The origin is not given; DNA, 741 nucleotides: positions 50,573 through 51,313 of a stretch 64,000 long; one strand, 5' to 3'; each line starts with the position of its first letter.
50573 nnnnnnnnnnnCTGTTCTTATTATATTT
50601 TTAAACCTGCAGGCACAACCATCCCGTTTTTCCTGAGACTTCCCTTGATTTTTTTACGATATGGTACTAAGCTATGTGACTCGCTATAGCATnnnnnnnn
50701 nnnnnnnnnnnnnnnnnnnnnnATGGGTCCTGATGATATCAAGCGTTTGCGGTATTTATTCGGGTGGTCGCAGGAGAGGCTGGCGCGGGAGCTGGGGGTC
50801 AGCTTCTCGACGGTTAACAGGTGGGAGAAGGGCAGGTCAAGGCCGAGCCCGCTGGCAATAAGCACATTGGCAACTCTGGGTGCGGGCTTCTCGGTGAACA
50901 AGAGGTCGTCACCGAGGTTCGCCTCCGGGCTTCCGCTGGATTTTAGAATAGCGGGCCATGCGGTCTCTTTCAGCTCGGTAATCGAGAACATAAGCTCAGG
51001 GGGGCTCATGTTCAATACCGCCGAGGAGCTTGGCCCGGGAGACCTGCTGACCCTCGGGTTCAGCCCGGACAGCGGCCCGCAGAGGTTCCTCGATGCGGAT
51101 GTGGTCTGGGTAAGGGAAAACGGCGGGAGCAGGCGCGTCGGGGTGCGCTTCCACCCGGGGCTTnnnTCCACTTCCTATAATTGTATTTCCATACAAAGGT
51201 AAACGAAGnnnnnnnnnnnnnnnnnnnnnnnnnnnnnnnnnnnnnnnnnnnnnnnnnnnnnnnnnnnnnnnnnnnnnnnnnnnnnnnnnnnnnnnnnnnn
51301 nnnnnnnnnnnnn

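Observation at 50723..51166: XRE-HTH fused to a PilZ domain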

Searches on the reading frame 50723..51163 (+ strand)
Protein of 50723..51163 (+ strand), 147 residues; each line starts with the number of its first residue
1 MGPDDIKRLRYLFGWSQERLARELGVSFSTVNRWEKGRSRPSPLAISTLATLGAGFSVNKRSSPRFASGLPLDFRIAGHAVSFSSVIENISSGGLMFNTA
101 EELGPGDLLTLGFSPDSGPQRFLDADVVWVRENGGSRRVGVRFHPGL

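Call 3: search_protein_families(library=pfam, proteins=[window:50723-51163:+], max_evalue=1)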
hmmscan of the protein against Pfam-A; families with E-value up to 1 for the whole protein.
window:50723-51163:+ (147 aa): 16 families
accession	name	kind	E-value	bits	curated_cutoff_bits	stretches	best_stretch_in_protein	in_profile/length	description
PF07238.19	PilZ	-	6.5e-15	55.8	22.5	1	59-145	1-87/102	PilZ domain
PF01381.28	HTH_3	-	3.7e-12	46.5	23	1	6-50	1-45/55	Helix-turn-helix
PF13560.12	HTH_31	-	2.4e-08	34.6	27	1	7-52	7-53/64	Helix-turn-helix domain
PF13384.12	HTH_23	-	8.9e-05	22.6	24.6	1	14-36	17-39/50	Homeodomain-like domain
PF08281.18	Sigma70_r4_2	-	0.00034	20.6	25.7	1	9-34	21-46/54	Sigma-70, region 4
PF12844.13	HTH_19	-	0.0028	17.9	30.2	1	6-44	4-42/64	Helix-turn-helix domain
PF13518.12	HTH_28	-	0.0032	17.9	25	1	12-36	10-34/52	Helix-turn-helix domain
PF15943.11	YdaS_toxin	-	0.0039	17.4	30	1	16-40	10-34/65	Bacterial toxin YdaS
PF04545.22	Sigma70_r4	-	0.0072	16.3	24.1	1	8-36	14-42/50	Sigma-70, region 4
PF13443.12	HTH_26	-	0.01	16.5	22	1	14-51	10-45/63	Cro/C1-type HTH DNA-binding domain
PF02954.25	HTH_8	-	0.026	14.7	22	1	13-32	17-36/42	Bacterial regulatory protein, Fis family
PF06056.18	Terminase_5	-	0.029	14.8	20.3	1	11-36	10-35/58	Putative ATPase subunit of terminase (gpP-like)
PF13551.12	HTH_29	-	0.059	13.9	28.1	1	14-34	11-32/64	Winged helix-turn helix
PF15731.11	MqsA_antitoxin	-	0.084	13.4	30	1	3-48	71-116/131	Antitoxin component of bacterial toxin-antitoxin system, MqsA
PF07022.19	Phage_CI_repr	-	0.11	13.2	22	1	6-44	3-42/65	Bacteriophage CI repressor helix-turn-helix domain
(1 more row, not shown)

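Call 4: search_protein_families(library=ncbifam, proteins=[window:50723-51163:+], max_evalue=1)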
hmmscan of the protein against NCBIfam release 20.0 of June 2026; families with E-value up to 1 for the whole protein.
window:50723-51163:+ (147 aa): 25 families
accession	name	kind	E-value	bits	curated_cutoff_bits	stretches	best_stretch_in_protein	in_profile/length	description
TIGR02266.1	gmx_TIGR02266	paralog_domain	4.2e-09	36.4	68.7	1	75-143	9-80/96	TIGR02266 family protein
TIGR03830.1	CxxCG_CxxCG_HTH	subfamily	2.8e-07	30.4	61.8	1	3-47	67-111/127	type II TA system antitoxin MqsA family protein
NF041951.1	phage_RstR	subfamily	2.6e-06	27.7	80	1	4-50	5-51/108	RstR family transcriptional repressor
NF047542.1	telomere_Tap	equivalog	6.4e-06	25.2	600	1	3-52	19-68/695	telomere-associated protein Tap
NF007481.0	PRK10072.1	equivalog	1.2e-05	25.7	110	1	5-46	37-78/96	HTH-type transcriptional regulator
TIGR03070.1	couple_hipB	subfamily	2.6e-05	24.1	71.65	1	6-40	7-41/58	type II toxin-antitoxin system Y4mF family antitoxin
NF041265.1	NadS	equivalog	4.8e-05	23.6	60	1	5-52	34-81/94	NadS family protein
NF040522.1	VC1465_fam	subfamily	0.00084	19.4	70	1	6-42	1-37/111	VC1465 family Xer recombination activation factor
NF007257.0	PRK09706.1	subfamily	0.0012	18.6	101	1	6-50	10-54/135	transcriptional repressor DicA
TIGR00270.2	TIGR00270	equivalog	0.002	18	110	1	5-42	79-116/159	multiprotein bridging factor aMBF1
NF046037.1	carphisopro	domain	0.0022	18.1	38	1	12-42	7-36/54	carph-isopro domain-containing protein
TIGR02937.1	sigma70-ECF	superfamily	0.0026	17.4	42.9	1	7-36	126-155/165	sigma-70 family RNA polymerase sigma factor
NF052239.1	antitox_spr1629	equivalog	0.0032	16.6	335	1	5-59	6-57/377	spr1629 family repressor/antitoxin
NF003162.0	PRK04140.1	equivalog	0.0063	15.6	263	1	5-42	130-167/317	transcriptional regulator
NF047948.1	male_kill_WMK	equivalog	0.026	14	300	1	5-40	166-201/300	WO male-killing family protein Wmk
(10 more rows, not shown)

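Call 5: find_homologous_proteins(query=window:50723-51163:+)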
Query window:50723-51163:+ (147 aa): 135 proteins with E <= 0.001 among 215 candidates; the best 120 are listed.
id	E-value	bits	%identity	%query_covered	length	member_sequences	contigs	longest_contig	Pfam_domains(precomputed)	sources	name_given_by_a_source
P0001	1.2e-91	322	100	100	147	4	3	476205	PF07238.20,PF01381.29,PF13560.13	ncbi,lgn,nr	ncbi:MAG: PilZ domain-containing protein [Deltaproteobacteria bacterium]|nr:PilZ domain-containing p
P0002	1.3e-66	241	78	100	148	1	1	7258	PF07238.20,PF01381.29,PF13560.13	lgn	-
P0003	2.0e-51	192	66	99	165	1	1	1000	PF07238.20,PF01381.29,PF13560.13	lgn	-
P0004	6.7e-48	180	61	99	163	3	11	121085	PF07238.20,PF01381.29,PF13560.13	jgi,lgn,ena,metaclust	metaclust:\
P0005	5.5e-47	177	61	100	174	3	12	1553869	PF07238.20,PF01381.29,PF13560.13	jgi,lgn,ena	-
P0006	2.4e-46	175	61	99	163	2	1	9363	PF07238.20,PF01381.29,PF13560.13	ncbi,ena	-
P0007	3.7e-45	172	59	99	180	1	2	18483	PF07238.20,PF01381.29,PF13560.13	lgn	-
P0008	4.1e-45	171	60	99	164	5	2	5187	PF07238.20,PF01381.29,PF13560.13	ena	-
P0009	1.1e-35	141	52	97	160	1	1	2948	PF07238.20,PF01381.29,PF13560.13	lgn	-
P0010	3.3e-33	133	49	98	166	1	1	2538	PF07238.20,PF01381.29,PF13560.13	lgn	-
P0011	4.2e-29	119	47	99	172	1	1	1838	PF07238.20,PF13384.13,PF01381.29,PF13560.13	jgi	-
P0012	2.0e-28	117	45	99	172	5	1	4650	PF07238.20,PF12844.14,PF13384.13,PF01381.29,PF13560.13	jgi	-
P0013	2.0e-28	117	46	99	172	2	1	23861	PF07238.20,PF13384.13,PF01381.29,PF13560.13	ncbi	ncbi:MAG: helix-turn-helix domain-containing protein [Thermodesulfobacteriota bacterium]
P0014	4.4e-28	116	45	99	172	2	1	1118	PF07238.20,PF12844.14,PF13384.13,PF01381.29,PF13560.13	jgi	-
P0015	1.7e-27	114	45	97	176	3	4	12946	PF07238.20,PF13384.13,PF01381.29,PF13560.13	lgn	-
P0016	2.8e-27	113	42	97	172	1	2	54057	PF07238.20,PF13384.13,PF01381.29,PF13560.13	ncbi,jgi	-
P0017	4.9e-27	113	45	98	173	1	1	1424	PF07238.20,PF01381.29,PF13560.13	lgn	-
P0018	6.0e-27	112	45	98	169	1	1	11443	PF07238.20,PF01381.29,PF13560.13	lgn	-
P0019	1.1e-26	112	45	99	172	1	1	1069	PF07238.20,PF13384.13,PF01381.29,PF13560.13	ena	-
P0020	1.2e-26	111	45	97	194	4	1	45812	PF07238.20,PF01381.29,PF13560.13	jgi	-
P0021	1.9e-26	111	46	98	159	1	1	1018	PF07238.20,PF01381.29,PF13560.13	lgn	-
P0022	2.3e-26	111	43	97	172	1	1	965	PF07238.20,PF13384.13,PF01381.29,PF13560.13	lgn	-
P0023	3.4e-26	110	43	97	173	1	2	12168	PF07238.20,PF13384.13,PF01381.29,PF13560.13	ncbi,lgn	ncbi:MAG: helix-turn-helix domain-containing protein [Thermodesulfobacteriota bacterium]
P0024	9.0e-26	109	41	97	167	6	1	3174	PF07238.20,PF01381.29,PF13560.13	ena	-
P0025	9.8e-26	108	44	97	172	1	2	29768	PF07238.20,PF01381.29,PF13560.13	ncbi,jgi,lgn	-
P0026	1.3e-25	108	44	88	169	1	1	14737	PF07238.20,PF01381.29,PF22495.3,PF13560.13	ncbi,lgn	ncbi:MAG: helix-turn-helix domain-containing protein [Thermodesulfobacteriota bacterium]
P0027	2.0e-25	107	41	97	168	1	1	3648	PF07238.20,PF01381.29,PF13560.13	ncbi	-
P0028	2.2e-25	107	44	97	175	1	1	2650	PF07238.20,PF01381.29,PF13560.13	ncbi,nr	ncbi:MAG: PilZ domain-containing protein [Deltaproteobacteria bacterium]|nr:PilZ domain-containing p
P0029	2.6e-25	107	45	98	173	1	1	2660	PF07238.20,PF01381.29,PF13560.13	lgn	-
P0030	3.0e-25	107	42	97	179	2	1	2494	PF07238.20,PF01381.29,PF13560.13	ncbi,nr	ncbi:MAG: PilZ domain-containing protein [Deltaproteobacteria bacterium]|nr:PilZ domain-containing p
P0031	8.0e-25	106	43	97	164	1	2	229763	PF07238.20,PF01381.29,PF22495.3,PF13560.13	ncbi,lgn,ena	-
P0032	1.5e-24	105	45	97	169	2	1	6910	PF07238.20,PF01381.29,PF13560.13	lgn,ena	-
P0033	1.5e-24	105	41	97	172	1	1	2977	PF07238.20,PF12844.14,PF01381.29,PF13560.13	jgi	-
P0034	1.8e-24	104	41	97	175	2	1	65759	PF07238.20,PF01381.29,PF13560.13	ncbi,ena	-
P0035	2.8e-24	104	44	99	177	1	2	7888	PF07238.20,PF01381.29,PF13560.13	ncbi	ncbi:MAG: PilZ domain-containing protein [Thermodesulfobacteriota bacterium]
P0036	3.3e-24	104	41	97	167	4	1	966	PF07238.20,PF01381.29,PF13560.13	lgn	-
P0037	3.3e-24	104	43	97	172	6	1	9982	PF07238.20,PF01381.29,PF13560.13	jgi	-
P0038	3.8e-24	103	45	98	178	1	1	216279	PF07238.20,PF01381.29,PF13560.13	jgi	-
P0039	5.2e-24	103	44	99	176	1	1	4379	PF07238.20,PF01381.29,PF13560.13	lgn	-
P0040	1.5e-23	101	43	98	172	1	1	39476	PF07238.20,PF01381.29,PF13560.13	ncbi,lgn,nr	ncbi:MAG: PilZ domain-containing protein [Deltaproteobacteria bacterium]|nr:PilZ domain-containing p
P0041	2.3e-23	101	42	98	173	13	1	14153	PF07238.20,PF01381.29,PF13560.13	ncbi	-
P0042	2.4e-23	101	43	99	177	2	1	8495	PF07238.20,PF01381.29,PF13560.13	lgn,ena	-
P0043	3.0e-23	100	41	97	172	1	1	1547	PF07238.20,PF12844.14,PF01381.29,PF13560.13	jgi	-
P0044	2.0e-22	98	39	97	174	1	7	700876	PF07238.20,PF13384.13,PF01381.29,PF13560.13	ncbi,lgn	-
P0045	2.3e-22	98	42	97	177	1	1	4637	PF07238.20,PF01381.29,PF13560.13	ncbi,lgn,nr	ncbi:MAG: PilZ domain-containing protein [Deltaproteobacteria bacterium]|nr:PilZ domain-containing p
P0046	5.7e-22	96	42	99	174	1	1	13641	PF07238.20,PF01381.29,PF13560.13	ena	-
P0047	7.4e-22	96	44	98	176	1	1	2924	PF07238.20,PF01381.29,PF13560.13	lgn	-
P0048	9.8e-22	96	43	97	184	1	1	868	PF07238.20,PF01381.29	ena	-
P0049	1.8e-21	95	41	97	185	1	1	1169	PF07238.20,PF01381.29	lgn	-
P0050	2.0e-21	94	41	99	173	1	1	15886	PF07238.20,PF01381.29,PF13560.13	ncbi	-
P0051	2.5e-21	94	41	98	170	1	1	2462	PF07238.20,PF01381.29,PF13560.13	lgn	-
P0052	3.4e-21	94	41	97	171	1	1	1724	PF07238.20,PF01381.29,PF13560.13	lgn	-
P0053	9.2e-21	92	40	97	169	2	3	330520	PF07238.20,PF01381.29,PF13560.13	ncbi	-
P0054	1.4e-20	92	38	98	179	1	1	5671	PF07238.20,PF01381.29,PF13560.13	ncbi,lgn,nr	ncbi:MAG: helix-turn-helix domain-containing protein [Deltaproteobacteria bacterium]|nr:helix-turn-h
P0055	2.1e-20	91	42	99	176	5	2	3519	PF07238.20,PF01381.29,PF13560.13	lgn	-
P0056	2.8e-20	91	41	97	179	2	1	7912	PF07238.20,PF01381.29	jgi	jgi:transcriptional regulator with XRE-family HTH domain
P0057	8.7e-20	89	39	99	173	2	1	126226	PF07238.20,PF01381.29,PF13560.13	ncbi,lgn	-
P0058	8.7e-20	89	39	98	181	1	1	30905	PF07238.20,PF01381.29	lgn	-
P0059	8.8e-20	89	38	98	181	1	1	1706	PF07238.20,PF01381.29,PF13560.13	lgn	-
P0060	1.2e-19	89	41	97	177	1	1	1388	PF07238.20,PF01381.29,PF13560.13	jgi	jgi:transcriptional regulator with XRE-family HTH domain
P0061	4.9e-19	87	41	97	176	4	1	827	PF07238.20,PF01381.29,PF13560.13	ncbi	-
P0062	6.1e-19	86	38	98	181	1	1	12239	PF07238.20,PF01381.29,PF13560.13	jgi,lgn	-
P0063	2.4e-18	85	40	98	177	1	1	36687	PF07238.20,PF01381.29,PF13560.13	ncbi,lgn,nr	ncbi:MAG: helix-turn-helix domain-containing protein [Deltaproteobacteria bacterium]|nr:helix-turn-h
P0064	2.9e-18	84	40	99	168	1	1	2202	PF07238.20,PF01381.29,PF13560.13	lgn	-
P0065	7.6e-18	83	41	84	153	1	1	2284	PF07238.20,PF01381.29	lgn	-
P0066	8.6e-18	83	40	98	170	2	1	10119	PF07238.20,PF01381.29,PF13560.13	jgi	-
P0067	1.2e-17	82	38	97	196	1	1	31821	PF07238.20,PF01381.29,PF13560.13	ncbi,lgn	-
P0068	1.3e-17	82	49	66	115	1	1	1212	PF01381.29,PF13560.13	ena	-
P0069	5.8e-17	80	38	99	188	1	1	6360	PF07238.20,PF01381.29,PF13560.13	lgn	-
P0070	3.4e-16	78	37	99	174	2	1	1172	PF07238.20,PF01381.29,PF13560.13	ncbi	-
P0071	5.5e-14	70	38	97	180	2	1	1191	PF07238.20,PF01381.29,PF13560.13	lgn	-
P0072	1.3e-13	69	36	97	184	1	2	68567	PF07238.20,PF01381.29,PF13560.13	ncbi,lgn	-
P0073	9.4e-13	66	35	97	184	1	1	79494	PF07238.20,PF01381.29,PF13560.13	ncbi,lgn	-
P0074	2.4e-12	65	46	59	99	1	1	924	PF01381.29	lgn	-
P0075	2.4e-10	59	63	33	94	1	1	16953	PF12844.14,PF01381.29,PF13560.13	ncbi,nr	ncbi:MAG: helix-turn-helix transcriptional regulator [Armatimonadetes bacterium]|nr:helix-turn-helix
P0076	4.4e-10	58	46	49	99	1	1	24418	PF01381.29,PF13560.13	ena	-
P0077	5.1e-10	57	58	37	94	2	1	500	PF13384.13,PF01381.29,PF13560.13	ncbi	-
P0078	5.8e-10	57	63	33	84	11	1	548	PF12844.14,PF13384.13,PF01381.29,PF13560.13,PF13443.13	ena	-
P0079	5.9e-10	57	65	33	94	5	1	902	PF13384.13,PF01381.29,PF13560.13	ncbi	-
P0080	8.2e-10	57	62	34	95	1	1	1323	PF12844.14,PF01381.29,PF13560.13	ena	-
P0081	1.2e-9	56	63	33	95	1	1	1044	PF12844.14,PF01381.29,PF13560.13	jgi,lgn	-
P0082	1.3e-9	56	60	33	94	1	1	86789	PF12844.14,PF13384.13,PF01381.29,PF13560.13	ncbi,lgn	-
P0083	2.2e-9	55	57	38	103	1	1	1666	PF13384.13,PF01381.29,PF13560.13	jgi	jgi:transcriptional regulator with XRE-family HTH domain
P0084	2.6e-9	55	60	33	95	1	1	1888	PF12844.14,PF01381.29,PF13560.13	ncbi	-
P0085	3.6e-9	55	63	33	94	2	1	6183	PF12844.14,PF01381.29,PF13560.13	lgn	-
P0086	5.1e-9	54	66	30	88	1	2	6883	PF13384.13,PF01381.29,PF13560.13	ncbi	-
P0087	3.3e-8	52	69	29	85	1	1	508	PF01381.29,PF22495.3,PF13560.13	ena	-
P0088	6.2e-8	51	60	32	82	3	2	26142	PF12844.14,PF01381.29,PF13560.13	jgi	jgi:DNA-binding XRE family transcriptional regulator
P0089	6.6e-8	51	42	67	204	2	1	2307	PF01381.29,PF13560.13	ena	-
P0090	1.5e-7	49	57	38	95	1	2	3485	PF12844.14,PF01381.29,PF15731.12,PF13560.13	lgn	-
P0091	1.9e-7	49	57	35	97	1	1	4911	PF12844.14,PF13384.13,PF01381.29,PF15731.12,PF13560.13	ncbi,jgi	-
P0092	2.0e-7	49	52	41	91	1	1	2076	PF12844.14,PF13384.13,PF01381.29,PF08281.19,PF13560.13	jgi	-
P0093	2.1e-7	49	55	35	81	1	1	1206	PF12844.14,PF01381.29,PF15731.12,PF13560.13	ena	-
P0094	2.2e-7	49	66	30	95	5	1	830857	PF12844.14,PF01381.29,PF15731.12,PF13560.13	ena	-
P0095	2.3e-7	49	39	54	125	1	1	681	PF01381.29,PF15731.12,PF13560.13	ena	-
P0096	2.5e-7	49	57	35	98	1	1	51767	PF12844.14,PF01381.29,PF15731.12,PF08281.19,PF13560.13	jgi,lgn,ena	-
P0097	2.7e-7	49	66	30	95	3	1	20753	PF12844.14,PF01381.29,PF15731.12,PF13560.13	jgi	jgi:putative transcriptional regulator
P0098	3.0e-7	48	57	36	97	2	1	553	PF12844.14,PF13384.13,PF01381.29,PF15731.12,PF08281.19,PF13560.13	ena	-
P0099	4.4e-7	48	62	31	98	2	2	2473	PF12844.14,PF13384.13,PF01381.29,PF08281.19,PF13560.13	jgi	jgi:DNA-binding transcriptional regulator YiaG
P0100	4.6e-7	48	62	31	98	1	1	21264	PF12844.14,PF01381.29,PF15731.12,PF08281.19,PF13560.13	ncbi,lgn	-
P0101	5.0e-7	48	62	31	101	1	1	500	PF12844.14,PF13384.13,PF01381.29,PF08281.19,PF13560.13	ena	-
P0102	5.0e-7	48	62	31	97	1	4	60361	PF12844.14,PF01381.29,PF08281.19,PF13560.13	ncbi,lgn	-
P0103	5.3e-7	48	62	31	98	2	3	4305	PF12844.14,PF13384.13,PF01381.29,PF08281.19,PF13560.13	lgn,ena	-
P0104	5.3e-7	48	62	31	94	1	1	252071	PF12844.14,PF13384.13,PF01381.29,PF13560.13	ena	-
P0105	5.4e-7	48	50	45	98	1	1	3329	PF12844.14,PF01381.29,PF04545.23,PF08281.19,PF13560.13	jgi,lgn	jgi:DNA-binding transcriptional regulator YiaG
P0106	5.4e-7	48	64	30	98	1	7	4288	PF12844.14,PF13384.13,PF01381.29,PF08281.19,PF13560.13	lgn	-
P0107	5.7e-7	48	64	30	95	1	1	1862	PF12844.14,PF13384.13,PF01381.29,PF08281.19,PF13560.13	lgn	-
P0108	6.2e-7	47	62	31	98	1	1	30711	PF12844.14,PF13384.13,PF01381.29,PF08281.19,PF13560.13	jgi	jgi:putative transcriptional regulator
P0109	6.3e-7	47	56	34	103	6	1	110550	PF12844.14,PF01381.29,PF08281.19,PF13560.13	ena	-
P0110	6.4e-7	47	62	31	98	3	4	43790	PF12844.14,PF01381.29,PF08281.19,PF13560.13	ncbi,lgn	-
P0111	6.5e-7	47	64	30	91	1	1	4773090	PF12844.14,PF13384.13,PF01381.29,PF13560.13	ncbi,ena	-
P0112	6.8e-7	47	53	35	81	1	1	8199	PF12844.14,PF01381.29,PF13560.13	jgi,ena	-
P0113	7.0e-7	47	51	35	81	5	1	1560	PF12844.14,PF01381.29,PF22495.3,PF13560.13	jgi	jgi:transcriptional regulator with XRE-family HTH domain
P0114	9.5e-7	47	55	32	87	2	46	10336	PF12844.14,PF13384.13,PF01381.29,PF13560.13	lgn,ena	-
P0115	1.6e-6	46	48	37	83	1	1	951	PF12844.14,PF01381.29,PF13560.13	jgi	-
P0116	1.8e-6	46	48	37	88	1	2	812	PF12844.14,PF01381.29,PF13560.13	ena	-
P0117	2.0e-6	46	57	32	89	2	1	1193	PF12844.14,PF01381.29,PF22495.3,PF13560.13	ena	-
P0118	2.2e-6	46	54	35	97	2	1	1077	PF01381.29,PF13560.13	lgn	-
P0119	7.8e-6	44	55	32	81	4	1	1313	PF01381.29,PF22495.3,PF13560.13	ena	-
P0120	7.8e-6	44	50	41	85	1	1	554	PF01381.29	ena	-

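Call 9: find_related_loci(query=A1, collection=genome_contigs, flank=6000)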
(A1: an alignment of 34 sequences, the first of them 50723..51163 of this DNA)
Query A1 (147 aa) in genome_contigs; peptide patterns used: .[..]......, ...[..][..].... (x = any residue, [..] = any of these).
477 stretches matched a pattern; 408 encode a relative of the query (tblastn E <= 1e-3); the best 80 are kept; 80 distinct loci.
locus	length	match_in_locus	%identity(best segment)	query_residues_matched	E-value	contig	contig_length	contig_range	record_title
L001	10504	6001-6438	61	1-146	1e-53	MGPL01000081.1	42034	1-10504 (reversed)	MAG: Deltaproteobacteria bacterium GWA2_55_10 gwa2_scaffold_2907, whole genome shotgun sequence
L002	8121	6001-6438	61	1-146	2e-51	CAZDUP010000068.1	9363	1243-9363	MAG TPA_asm: uncultured Thermodesulfobacteriota bacterium isolate SRP239054_co1_42 genome assembly, contig: NODE_5926_le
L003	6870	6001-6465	46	1-143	6e-36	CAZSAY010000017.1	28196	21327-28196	MAG TPA_asm: uncultured Thermodesulfobacteriota bacterium isolate binchicken_co172_23 genome assembly, contig: NODE_1160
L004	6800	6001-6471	45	1-145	9e-36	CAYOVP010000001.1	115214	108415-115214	MAG TPA_asm: uncultured Thermodesulfobacteriota bacterium isolate binchicken_co64_71 genome assembly, contig: NODE_54_le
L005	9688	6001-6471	46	1-145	3e-35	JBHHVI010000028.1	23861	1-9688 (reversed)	MAG: Thermodesulfobacteriota bacterium isolate S.4.sp2_bin.60 NODE_647_length_23861_cov_38.795178, whole genome shotgun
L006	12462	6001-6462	45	1-143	1e-34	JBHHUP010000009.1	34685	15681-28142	MAG: Thermodesulfobacteriota bacterium isolate S.5.sp2_bin.32 NODE_219_length_34685_cov_7.455357, whole genome shotgun s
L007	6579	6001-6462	42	1-143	2e-34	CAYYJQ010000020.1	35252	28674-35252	MAG TPA_asm: uncultured Thermodesulfobacteriota bacterium isolate SRP216583_co1_58 genome assembly, contig: NODE_755_len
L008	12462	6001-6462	44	1-143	4e-34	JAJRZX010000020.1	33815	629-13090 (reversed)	MAG: Deltaproteobacteria bacterium isolate Dive96_bin4.244 k141_756881, whole genome shotgun sequence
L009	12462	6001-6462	45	1-143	1e-33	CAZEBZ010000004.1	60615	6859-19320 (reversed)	MAG TPA_asm: uncultured Thermodesulfobacteriota bacterium isolate SRP216583_co1_91 genome assembly, contig: NODE_228_len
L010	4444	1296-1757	44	1-143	3e-33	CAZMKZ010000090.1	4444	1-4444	MAG TPA_asm: uncultured Thermodesulfobacteriota bacterium isolate SRP216583_co1_40 genome assembly, contig: NODE_22333_l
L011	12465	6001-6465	44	1-144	7e-33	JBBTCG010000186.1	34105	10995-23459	MAG: Deltaproteobacteria bacterium isolate H52-bin143_1 H52_bin143_1_000000000186, whole genome shotgun sequence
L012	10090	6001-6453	43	1-143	4e-32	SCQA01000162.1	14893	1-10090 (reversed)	MAG: bacterium isolate DP16D_bin.2 DP16D_bin.2-63057, whole genome shotgun sequence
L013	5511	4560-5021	43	1-143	3e-32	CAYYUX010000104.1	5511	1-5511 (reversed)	MAG TPA_asm: uncultured Thermodesulfobacteriota bacterium isolate SRP216583_co1_141 genome assembly, contig: NODE_16095_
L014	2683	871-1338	44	1-144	1e-31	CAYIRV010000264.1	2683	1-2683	MAG TPA_asm: uncultured Thermodesulfobacteriota bacterium isolate ERP119705_co25_660 genome assembly, contig: NODE_74811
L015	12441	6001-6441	44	1-144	1e-31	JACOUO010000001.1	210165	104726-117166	MAG: Deltaproteobacteria bacterium isolate NC_groundwater_74_Ag_B-0.1um_47_27 GD18-4_B1_scaffold_108335, whole genome sh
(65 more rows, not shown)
